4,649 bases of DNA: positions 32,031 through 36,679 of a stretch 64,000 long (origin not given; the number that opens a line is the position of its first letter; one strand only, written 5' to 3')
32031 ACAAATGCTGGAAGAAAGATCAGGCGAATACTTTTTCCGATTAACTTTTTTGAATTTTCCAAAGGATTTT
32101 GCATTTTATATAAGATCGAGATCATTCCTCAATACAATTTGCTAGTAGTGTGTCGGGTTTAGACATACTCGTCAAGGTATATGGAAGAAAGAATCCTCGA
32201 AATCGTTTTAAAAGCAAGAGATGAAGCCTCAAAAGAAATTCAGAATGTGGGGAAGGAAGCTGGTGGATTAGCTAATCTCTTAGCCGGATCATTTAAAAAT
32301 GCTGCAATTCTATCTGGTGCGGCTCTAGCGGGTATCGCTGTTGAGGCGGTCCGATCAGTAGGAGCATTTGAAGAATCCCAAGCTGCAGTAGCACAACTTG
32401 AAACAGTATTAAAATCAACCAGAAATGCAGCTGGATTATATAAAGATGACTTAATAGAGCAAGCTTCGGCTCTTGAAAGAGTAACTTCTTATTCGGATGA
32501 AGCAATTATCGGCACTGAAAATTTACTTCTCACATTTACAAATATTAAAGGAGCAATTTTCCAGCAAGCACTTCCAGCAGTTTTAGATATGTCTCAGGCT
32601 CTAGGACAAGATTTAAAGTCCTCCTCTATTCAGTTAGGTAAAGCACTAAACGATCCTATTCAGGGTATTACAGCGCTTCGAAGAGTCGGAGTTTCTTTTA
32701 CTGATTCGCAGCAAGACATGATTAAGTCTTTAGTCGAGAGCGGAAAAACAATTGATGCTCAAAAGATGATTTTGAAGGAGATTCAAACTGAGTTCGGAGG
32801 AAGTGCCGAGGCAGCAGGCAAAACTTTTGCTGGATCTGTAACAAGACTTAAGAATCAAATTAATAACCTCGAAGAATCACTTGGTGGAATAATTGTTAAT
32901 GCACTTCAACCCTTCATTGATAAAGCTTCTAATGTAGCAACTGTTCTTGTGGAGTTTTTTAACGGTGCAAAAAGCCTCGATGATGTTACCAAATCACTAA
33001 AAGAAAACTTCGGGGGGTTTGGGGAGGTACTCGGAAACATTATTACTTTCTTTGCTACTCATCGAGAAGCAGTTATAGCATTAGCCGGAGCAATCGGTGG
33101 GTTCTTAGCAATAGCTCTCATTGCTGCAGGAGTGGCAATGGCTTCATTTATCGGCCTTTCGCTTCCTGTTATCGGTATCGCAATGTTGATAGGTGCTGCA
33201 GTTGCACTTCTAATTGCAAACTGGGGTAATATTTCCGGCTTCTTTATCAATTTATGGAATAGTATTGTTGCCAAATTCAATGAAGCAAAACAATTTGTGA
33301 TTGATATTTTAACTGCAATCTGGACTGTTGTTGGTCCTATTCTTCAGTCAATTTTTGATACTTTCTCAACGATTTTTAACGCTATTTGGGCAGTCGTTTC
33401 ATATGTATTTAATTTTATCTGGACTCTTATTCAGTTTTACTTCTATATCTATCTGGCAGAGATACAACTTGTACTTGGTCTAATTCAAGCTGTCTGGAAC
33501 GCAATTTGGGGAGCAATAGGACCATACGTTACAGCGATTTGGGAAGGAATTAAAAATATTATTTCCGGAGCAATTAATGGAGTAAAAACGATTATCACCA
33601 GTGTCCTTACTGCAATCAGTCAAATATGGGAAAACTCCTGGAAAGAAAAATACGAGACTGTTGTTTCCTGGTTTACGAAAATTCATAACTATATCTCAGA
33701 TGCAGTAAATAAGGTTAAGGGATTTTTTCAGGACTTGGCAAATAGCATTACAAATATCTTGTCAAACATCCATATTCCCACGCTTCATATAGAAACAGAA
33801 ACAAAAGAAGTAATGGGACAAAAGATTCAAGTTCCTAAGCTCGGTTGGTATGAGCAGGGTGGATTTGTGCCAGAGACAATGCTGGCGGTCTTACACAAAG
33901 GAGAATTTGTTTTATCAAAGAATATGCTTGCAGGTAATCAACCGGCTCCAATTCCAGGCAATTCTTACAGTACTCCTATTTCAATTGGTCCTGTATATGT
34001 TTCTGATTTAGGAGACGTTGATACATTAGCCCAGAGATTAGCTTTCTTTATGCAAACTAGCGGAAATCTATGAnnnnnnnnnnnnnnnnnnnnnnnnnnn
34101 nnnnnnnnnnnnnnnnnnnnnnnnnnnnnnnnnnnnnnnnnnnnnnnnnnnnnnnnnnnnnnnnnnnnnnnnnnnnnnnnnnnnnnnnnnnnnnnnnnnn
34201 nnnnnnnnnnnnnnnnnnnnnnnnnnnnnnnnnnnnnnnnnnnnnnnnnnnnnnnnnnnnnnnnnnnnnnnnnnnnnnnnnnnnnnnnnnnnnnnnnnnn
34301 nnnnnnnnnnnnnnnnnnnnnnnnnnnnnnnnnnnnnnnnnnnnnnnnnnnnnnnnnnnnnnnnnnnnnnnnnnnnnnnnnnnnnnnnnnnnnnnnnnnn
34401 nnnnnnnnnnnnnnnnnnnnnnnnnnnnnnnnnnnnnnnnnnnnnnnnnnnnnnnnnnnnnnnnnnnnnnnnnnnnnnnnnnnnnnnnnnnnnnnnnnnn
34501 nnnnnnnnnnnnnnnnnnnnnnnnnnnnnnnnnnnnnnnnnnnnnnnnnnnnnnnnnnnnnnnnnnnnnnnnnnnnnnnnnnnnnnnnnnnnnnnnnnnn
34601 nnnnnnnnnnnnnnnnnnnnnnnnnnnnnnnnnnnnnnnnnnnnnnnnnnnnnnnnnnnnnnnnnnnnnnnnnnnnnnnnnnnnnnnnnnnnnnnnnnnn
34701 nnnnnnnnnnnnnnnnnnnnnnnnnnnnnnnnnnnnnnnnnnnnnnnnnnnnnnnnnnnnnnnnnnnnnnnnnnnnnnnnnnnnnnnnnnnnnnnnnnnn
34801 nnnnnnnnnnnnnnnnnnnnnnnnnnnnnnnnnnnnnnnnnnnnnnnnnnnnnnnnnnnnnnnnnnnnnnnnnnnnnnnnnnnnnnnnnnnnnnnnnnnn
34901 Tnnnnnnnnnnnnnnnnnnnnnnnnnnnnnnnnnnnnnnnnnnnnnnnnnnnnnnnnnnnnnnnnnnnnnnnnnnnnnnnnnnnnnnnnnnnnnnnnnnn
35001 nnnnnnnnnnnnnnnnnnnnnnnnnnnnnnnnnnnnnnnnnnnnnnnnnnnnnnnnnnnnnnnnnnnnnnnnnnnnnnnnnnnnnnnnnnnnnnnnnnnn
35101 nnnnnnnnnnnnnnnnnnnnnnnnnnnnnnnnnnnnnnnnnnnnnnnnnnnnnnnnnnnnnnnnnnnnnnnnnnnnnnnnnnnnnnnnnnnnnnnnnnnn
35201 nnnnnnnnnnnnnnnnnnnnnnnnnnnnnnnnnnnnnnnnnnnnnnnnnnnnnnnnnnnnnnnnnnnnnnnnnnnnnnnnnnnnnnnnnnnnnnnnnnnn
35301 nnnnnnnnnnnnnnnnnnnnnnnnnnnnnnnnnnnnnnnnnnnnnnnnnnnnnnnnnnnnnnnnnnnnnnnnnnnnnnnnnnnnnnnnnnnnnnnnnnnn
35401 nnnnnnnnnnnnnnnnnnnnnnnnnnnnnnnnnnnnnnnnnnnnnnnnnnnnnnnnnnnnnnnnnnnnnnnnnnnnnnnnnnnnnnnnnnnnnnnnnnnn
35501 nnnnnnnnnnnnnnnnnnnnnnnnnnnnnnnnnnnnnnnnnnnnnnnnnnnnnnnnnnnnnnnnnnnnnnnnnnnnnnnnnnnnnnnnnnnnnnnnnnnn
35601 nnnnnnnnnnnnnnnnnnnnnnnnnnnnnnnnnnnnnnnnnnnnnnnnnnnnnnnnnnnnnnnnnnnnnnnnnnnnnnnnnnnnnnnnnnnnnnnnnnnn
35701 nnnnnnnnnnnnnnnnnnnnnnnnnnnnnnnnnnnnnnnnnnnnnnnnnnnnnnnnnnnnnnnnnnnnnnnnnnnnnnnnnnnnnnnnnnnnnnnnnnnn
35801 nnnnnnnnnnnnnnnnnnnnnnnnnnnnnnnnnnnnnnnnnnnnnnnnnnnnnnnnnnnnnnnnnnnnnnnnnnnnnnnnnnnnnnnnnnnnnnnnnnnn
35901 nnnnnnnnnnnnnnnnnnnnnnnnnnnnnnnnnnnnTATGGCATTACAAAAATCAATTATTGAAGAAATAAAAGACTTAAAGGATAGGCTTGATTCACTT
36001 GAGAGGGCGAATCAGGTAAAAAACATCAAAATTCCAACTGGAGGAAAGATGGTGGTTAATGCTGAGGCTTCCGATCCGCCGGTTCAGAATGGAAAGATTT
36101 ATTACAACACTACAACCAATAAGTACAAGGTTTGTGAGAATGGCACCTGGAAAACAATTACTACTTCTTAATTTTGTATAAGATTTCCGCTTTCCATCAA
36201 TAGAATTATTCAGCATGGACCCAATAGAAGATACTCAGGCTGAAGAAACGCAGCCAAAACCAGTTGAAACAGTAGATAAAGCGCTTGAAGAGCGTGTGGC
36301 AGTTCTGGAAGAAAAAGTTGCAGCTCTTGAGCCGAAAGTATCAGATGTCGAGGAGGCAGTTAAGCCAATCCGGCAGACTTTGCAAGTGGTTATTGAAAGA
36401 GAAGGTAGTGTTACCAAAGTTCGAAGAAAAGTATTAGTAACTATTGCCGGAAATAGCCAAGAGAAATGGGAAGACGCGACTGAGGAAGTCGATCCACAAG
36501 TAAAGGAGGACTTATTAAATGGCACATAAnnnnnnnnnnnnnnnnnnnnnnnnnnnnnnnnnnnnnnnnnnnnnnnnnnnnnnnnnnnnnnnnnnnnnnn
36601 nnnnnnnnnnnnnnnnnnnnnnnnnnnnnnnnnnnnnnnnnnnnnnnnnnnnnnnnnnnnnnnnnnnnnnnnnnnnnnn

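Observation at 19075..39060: Seven copies of a conserved ~35-bp intergenic element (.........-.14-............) punctuating the structural and lysis operon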

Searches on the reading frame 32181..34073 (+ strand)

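Call 7: search_protein_families(library=phrogs, proteins=[window:32181-34073:+], max_evalue=0.01)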
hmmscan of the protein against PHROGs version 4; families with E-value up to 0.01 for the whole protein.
window:32181-34073:+ (630 aa): 32 families (the best 25 are shown)
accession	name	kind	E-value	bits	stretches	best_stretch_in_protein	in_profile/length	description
phrog_58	-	tail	3.6e-46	159.2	1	16-530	294-885/1544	tail length tape measure protein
phrog_27166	-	tail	6.7e-35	121.5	1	22-389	36-389/751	tail length tape measure protein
phrog_991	-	tail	1.2e-30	107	1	11-578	247-871/1966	tail length tape measure protein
phrog_1272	-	tail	2.5e-25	89.5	1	188-533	504-882/1606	tail length tape measure protein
phrog_4197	-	tail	3.7e-17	62.4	1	47-530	562-1070/1783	tail length tape measure protein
phrog_3981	-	tail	8.2e-17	62.5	1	2-482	4-449/584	tail length tape measure protein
phrog_4200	-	tail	8e-15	55.4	1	298-527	182-408/732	tail length tape measure protein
phrog_12798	-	tail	2.7e-14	53.4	1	185-546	200-544/1031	tail length tape measure protein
phrog_1535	-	tail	1.2e-13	51.2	1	124-577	579-1082/1152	tail length tape measure protein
phrog_305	-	tail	1.3e-13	51.5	1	143-521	297-666/1001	tail length tape measure protein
phrog_26084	-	tail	1.7e-13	50.5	1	48-308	264-517/1263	tail length tape measure protein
phrog_28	-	tail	2e-11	44.2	1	197-384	532-705/1228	tail length tape measure protein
phrog_5493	-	tail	3.3e-11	43.2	1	12-529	432-912/1102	tail length tape measure protein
phrog_167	-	tail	1e-10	41.1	1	436-537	905-1016/1555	tail length tape measure protein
phrog_8462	-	tail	1.1e-09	38.6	2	208-395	213-375/672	tail length tape measure protein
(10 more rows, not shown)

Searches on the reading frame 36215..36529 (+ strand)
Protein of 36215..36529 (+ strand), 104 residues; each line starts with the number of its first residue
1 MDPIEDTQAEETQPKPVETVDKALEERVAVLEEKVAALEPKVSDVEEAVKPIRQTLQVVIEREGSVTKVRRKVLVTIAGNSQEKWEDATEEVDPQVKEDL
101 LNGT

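Call 7: search_protein_families(library=phrogs, proteins=[window:36215-36529:+], max_evalue=0.01)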
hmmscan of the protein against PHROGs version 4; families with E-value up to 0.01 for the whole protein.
window:36215-36529:+ (104 aa): 1 family
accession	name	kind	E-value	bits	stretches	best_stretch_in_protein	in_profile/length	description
phrog_10104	-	unknown function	0.0022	19.2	1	22-81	3-62/76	-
